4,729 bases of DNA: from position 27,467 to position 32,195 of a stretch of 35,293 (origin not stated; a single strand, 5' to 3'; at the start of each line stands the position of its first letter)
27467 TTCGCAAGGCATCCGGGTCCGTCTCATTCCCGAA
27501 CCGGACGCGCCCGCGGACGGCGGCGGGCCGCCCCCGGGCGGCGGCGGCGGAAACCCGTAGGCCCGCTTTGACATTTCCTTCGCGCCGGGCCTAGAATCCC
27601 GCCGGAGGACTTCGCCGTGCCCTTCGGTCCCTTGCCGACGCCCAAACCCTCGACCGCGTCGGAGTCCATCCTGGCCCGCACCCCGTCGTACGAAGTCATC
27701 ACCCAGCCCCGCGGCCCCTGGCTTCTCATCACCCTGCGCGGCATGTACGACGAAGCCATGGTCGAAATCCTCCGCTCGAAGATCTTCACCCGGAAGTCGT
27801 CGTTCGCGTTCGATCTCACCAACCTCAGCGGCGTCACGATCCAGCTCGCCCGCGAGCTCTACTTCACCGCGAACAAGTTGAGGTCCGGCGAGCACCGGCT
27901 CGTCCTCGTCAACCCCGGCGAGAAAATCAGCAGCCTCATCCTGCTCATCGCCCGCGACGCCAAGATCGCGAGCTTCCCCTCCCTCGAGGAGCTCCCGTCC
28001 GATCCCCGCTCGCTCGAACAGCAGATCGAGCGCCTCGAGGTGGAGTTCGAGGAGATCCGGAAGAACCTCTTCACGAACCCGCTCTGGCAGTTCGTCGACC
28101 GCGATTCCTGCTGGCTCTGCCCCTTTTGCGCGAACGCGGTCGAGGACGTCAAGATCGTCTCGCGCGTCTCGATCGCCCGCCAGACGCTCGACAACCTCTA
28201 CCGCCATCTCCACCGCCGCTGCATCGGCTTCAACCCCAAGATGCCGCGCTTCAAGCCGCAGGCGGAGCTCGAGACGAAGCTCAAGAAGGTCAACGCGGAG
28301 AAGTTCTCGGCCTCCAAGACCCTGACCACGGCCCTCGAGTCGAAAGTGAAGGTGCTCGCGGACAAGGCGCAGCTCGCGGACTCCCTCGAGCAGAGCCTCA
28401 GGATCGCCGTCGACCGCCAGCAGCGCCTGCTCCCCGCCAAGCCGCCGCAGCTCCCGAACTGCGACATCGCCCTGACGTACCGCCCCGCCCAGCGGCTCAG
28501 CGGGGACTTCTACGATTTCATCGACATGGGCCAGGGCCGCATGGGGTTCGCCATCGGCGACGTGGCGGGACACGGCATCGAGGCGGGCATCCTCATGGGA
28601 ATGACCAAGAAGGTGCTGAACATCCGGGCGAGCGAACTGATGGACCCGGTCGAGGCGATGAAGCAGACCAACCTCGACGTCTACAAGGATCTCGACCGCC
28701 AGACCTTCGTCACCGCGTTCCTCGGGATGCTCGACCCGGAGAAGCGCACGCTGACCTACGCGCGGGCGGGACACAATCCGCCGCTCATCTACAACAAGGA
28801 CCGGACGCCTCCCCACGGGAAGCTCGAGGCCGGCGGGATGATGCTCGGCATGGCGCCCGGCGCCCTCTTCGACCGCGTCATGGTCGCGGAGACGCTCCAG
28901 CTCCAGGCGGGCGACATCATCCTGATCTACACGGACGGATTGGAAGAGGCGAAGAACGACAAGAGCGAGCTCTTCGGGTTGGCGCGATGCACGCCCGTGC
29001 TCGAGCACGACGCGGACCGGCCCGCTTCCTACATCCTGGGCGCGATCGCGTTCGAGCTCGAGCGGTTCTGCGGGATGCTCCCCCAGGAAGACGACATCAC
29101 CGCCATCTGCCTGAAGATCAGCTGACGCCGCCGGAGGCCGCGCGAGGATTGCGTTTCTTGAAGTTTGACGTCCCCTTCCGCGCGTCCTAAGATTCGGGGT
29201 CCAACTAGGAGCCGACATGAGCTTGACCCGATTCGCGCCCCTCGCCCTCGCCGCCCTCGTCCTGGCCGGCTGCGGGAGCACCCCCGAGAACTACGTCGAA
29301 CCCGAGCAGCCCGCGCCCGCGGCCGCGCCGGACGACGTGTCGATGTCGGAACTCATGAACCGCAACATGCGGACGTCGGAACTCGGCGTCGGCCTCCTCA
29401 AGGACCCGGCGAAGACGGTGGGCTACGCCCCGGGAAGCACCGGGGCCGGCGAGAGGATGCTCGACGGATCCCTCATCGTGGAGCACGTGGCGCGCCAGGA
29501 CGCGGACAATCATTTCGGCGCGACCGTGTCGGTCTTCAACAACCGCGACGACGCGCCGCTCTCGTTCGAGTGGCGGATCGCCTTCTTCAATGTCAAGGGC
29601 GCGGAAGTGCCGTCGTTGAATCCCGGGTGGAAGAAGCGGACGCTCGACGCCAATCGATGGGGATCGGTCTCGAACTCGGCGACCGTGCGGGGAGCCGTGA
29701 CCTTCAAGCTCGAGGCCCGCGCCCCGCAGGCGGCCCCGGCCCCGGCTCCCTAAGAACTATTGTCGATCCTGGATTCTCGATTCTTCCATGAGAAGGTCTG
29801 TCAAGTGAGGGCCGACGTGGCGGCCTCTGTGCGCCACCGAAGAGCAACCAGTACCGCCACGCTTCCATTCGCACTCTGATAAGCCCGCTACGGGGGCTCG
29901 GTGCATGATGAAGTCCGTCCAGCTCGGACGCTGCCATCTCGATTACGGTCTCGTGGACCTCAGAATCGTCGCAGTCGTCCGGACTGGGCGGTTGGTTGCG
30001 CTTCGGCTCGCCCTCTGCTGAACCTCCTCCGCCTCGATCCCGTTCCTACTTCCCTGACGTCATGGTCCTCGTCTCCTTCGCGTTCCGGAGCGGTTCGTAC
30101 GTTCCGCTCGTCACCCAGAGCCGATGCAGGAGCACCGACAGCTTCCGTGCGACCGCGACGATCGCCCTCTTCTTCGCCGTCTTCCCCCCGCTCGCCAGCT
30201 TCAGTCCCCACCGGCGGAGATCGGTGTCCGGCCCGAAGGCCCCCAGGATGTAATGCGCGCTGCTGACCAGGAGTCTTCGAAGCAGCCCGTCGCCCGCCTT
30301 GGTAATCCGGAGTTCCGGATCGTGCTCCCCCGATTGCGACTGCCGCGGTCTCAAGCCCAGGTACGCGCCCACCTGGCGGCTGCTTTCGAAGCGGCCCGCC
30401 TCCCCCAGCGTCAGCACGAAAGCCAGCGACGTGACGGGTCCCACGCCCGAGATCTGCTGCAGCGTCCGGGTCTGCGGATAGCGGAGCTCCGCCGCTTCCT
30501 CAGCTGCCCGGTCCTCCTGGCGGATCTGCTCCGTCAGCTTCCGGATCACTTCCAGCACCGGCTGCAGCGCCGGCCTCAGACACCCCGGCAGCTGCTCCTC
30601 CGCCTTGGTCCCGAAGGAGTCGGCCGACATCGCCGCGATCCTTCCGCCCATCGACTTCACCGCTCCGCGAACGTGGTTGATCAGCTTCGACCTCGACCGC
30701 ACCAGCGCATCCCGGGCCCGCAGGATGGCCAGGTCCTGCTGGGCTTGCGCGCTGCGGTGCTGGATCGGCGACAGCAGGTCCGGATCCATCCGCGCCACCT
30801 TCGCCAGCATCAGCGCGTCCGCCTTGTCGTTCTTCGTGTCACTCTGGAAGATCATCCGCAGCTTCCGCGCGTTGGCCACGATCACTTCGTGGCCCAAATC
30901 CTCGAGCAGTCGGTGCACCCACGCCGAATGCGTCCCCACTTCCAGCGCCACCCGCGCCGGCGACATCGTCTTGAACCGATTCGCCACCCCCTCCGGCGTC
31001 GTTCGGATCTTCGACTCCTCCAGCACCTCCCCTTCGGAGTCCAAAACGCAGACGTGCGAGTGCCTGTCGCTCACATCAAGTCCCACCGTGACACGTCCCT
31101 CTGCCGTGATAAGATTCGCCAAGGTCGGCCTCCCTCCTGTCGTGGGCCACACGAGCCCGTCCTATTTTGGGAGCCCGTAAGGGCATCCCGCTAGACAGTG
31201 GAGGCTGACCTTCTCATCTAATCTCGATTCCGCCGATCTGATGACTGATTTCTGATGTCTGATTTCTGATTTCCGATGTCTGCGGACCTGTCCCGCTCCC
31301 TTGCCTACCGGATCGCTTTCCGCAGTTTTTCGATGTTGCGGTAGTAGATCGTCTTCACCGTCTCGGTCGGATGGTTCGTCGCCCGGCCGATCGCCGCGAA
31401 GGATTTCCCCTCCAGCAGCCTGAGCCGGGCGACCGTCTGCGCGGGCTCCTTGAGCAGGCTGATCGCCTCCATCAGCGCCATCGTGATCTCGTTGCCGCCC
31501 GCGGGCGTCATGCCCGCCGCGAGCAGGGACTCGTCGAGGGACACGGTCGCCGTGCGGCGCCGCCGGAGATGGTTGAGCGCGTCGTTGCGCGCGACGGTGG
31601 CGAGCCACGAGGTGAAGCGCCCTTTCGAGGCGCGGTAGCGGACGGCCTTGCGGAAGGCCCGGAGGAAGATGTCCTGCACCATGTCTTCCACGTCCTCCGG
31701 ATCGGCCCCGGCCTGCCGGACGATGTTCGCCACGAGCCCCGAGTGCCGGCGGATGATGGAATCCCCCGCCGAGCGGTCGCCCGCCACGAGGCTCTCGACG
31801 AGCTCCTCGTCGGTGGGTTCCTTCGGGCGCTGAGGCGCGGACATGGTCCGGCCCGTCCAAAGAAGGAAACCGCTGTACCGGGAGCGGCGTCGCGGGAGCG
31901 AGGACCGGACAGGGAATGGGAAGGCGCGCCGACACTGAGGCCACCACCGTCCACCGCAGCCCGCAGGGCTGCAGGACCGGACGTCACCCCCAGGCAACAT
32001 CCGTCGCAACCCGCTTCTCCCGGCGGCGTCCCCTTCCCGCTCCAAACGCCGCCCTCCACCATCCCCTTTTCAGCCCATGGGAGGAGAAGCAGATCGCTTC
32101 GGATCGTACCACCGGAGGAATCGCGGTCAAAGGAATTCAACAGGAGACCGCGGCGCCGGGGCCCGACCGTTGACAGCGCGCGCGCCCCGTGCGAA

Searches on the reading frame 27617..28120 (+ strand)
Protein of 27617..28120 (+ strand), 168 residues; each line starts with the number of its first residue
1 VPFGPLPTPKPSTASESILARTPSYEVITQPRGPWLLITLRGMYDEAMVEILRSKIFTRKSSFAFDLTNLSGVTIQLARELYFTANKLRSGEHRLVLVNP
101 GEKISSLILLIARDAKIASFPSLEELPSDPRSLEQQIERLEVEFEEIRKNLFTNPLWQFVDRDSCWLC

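Call 33: search_protein_families(library=pfam, proteins=[window:27617-28120:+], max_evalue=10)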
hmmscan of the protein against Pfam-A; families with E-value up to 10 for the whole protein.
window:27617-28120:+ (168 aa): 2 families
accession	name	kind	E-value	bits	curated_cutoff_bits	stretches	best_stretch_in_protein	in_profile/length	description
PF11619.13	P53_C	-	0.081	13.4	25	1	27-70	16-59/67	Transcription factor P53 - C terminal domain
PF17793.6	AHD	-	0.15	12.5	27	1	60-76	38-54/61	ANC1 homology domain (AHD)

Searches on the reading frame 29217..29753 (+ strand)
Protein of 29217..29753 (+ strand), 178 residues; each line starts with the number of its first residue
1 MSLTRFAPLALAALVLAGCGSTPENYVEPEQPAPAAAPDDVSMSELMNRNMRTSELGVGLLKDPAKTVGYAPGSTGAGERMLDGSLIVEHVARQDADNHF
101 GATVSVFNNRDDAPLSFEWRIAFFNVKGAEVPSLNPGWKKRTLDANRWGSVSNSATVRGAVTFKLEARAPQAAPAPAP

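Call 76: search_protein_families(library=pfam, proteins=[window:29217-29753:+], max_evalue=0.001)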
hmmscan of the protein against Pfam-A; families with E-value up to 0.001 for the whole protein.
window:29217-29753:+ (178 aa): 1 family
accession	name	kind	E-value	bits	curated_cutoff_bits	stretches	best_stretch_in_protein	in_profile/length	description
PF07233.18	DUF1425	-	9e-06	26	28.3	1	81-168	9-95/96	Protein of unknown function (DUF1425)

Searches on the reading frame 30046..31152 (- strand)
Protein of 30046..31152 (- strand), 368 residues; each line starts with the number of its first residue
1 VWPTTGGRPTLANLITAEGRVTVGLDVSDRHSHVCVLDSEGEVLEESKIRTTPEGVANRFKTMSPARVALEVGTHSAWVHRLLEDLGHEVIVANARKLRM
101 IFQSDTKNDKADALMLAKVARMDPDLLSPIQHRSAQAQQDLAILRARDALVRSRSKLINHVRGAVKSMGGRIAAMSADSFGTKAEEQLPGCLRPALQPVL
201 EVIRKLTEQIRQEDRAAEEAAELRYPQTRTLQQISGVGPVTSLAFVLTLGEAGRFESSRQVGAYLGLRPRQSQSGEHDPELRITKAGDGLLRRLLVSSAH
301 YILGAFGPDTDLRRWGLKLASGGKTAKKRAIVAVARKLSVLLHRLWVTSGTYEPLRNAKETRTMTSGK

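Call 76: search_protein_families(library=pfam, proteins=[window:30046-31152:-], max_evalue=0.001)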
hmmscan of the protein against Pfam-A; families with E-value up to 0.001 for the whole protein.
window:30046-31152:- (368 aa): 2 families
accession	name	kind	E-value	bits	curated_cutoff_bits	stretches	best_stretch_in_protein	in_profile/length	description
PF01548.23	DEDD_Tnp_IS110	-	1.7e-22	80.3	29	1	23-167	1-152/155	Transposase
PF02371.22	Transposase_20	-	4.8e-19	69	21.3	1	229-301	2-74/87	Transposase IS116/IS110/IS902 family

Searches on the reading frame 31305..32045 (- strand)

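Call 76: search_protein_families(library=pfam, proteins=[window:31305-32045:-], max_evalue=0.001)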
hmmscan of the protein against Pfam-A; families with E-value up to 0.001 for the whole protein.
window:31305-32045:- (246 aa): 2 families
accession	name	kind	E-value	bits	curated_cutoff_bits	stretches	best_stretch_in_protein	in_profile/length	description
PF04542.20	Sigma70_r2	-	6.3e-19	68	24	1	97-164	1-69/71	Sigma-70 region 2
PF04545.22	Sigma70_r4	-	0.00045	20.1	24.1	1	195-243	2-50/50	Sigma-70, region 4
